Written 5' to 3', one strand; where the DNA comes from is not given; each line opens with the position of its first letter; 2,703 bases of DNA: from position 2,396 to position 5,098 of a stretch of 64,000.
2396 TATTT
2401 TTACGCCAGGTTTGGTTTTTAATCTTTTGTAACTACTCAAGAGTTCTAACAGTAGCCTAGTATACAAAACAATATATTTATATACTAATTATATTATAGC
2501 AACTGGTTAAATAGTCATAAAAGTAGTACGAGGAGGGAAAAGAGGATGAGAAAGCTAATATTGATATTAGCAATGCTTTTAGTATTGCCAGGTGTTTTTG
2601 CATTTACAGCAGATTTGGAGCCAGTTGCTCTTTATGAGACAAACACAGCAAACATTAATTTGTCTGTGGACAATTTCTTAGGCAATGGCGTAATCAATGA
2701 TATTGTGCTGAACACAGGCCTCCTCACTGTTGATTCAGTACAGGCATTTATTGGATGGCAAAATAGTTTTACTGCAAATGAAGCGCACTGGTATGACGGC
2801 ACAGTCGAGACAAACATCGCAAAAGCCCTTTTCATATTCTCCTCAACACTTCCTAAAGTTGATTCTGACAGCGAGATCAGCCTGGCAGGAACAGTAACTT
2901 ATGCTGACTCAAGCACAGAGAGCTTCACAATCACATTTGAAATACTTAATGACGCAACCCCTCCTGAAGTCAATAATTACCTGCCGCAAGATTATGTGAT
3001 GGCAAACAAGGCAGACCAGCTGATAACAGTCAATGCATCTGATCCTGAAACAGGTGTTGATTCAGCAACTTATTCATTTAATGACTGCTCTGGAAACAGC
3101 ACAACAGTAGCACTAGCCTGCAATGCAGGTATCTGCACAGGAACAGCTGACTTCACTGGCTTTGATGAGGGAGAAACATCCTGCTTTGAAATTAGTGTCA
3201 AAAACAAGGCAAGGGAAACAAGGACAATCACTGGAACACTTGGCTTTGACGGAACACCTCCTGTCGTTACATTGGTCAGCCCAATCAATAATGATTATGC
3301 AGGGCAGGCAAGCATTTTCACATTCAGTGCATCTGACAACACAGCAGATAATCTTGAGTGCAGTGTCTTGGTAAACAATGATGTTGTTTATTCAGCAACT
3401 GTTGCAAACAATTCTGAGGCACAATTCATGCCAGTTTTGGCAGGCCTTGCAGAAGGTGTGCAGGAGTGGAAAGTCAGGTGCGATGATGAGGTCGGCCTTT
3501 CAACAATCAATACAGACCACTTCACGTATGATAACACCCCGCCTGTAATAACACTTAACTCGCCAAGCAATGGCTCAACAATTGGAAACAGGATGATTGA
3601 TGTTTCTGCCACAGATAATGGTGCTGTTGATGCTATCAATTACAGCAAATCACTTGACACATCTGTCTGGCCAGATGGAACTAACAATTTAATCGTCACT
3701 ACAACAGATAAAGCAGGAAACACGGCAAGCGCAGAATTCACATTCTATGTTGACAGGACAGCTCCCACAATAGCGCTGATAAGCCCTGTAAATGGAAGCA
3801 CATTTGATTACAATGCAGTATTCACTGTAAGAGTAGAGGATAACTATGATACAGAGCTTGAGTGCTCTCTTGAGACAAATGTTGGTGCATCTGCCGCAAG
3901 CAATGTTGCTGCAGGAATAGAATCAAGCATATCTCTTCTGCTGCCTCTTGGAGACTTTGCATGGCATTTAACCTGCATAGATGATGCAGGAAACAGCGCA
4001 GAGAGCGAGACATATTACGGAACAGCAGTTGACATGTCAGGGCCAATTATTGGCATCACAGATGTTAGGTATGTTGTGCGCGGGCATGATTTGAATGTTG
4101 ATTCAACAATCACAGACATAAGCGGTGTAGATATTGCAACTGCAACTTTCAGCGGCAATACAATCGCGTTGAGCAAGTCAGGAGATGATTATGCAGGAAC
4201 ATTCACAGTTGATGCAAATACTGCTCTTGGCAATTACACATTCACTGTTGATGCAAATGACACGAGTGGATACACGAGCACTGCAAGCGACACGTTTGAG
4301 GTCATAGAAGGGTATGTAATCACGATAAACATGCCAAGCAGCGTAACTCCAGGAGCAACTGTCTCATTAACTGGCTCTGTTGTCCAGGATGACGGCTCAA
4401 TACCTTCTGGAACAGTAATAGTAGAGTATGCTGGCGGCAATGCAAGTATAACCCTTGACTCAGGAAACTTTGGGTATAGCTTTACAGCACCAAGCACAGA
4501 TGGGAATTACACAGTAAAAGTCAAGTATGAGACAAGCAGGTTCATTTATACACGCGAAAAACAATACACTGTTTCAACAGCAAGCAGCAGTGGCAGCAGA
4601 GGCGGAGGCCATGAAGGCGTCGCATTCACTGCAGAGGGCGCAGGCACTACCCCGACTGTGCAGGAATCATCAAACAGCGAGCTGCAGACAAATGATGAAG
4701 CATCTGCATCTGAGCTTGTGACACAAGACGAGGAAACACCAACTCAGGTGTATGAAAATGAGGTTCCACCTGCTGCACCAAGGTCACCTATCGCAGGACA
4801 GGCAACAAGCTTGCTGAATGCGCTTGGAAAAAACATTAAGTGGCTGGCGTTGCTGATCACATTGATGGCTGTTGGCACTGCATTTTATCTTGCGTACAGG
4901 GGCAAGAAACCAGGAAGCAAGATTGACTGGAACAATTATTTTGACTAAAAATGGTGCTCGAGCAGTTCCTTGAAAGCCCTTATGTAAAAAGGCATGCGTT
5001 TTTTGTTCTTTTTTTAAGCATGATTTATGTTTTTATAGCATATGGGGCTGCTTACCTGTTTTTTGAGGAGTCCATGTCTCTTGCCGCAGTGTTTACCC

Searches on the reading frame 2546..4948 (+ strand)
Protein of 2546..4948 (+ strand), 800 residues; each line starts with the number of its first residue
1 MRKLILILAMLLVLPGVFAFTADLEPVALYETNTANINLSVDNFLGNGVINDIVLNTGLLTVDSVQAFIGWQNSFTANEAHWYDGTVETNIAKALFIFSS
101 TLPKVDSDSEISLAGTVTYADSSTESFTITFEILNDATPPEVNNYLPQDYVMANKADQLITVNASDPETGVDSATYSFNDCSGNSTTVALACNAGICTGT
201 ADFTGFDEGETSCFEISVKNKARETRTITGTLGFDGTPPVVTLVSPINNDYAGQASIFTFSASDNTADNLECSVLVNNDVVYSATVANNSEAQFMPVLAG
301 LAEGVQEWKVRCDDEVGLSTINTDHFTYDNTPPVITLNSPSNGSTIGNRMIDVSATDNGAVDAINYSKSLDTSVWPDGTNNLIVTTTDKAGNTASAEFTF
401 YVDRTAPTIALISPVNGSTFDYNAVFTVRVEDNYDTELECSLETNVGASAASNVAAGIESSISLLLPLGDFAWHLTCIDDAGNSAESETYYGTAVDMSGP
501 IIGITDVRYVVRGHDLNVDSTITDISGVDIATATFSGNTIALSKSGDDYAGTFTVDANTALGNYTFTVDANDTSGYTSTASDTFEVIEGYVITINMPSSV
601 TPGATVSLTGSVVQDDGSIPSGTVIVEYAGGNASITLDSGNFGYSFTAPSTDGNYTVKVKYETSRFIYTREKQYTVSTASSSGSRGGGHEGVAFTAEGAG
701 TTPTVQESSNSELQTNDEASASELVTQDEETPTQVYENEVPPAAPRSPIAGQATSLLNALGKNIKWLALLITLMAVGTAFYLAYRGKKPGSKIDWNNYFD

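Call 24: search_protein_families(library=pfam, proteins=[window:2546-4948:+], max_evalue=0.001)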
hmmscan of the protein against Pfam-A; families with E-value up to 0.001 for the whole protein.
window:2546-4948:+ (800 aa): 3 families
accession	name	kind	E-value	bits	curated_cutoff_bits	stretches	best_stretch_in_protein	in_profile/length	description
PF19077.6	Big_13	-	2.5e-14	54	27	1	322-403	19-101/102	Bacterial Ig-like domain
PF17957.7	Big_7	-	7.3e-09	36.6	24.1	0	333-385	1-55/70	Bacterial Ig domain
PF13750.12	Big_3_3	-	1.5e-07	31.7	27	0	366-420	3-62/157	Bacterial Ig-like domain (group 3)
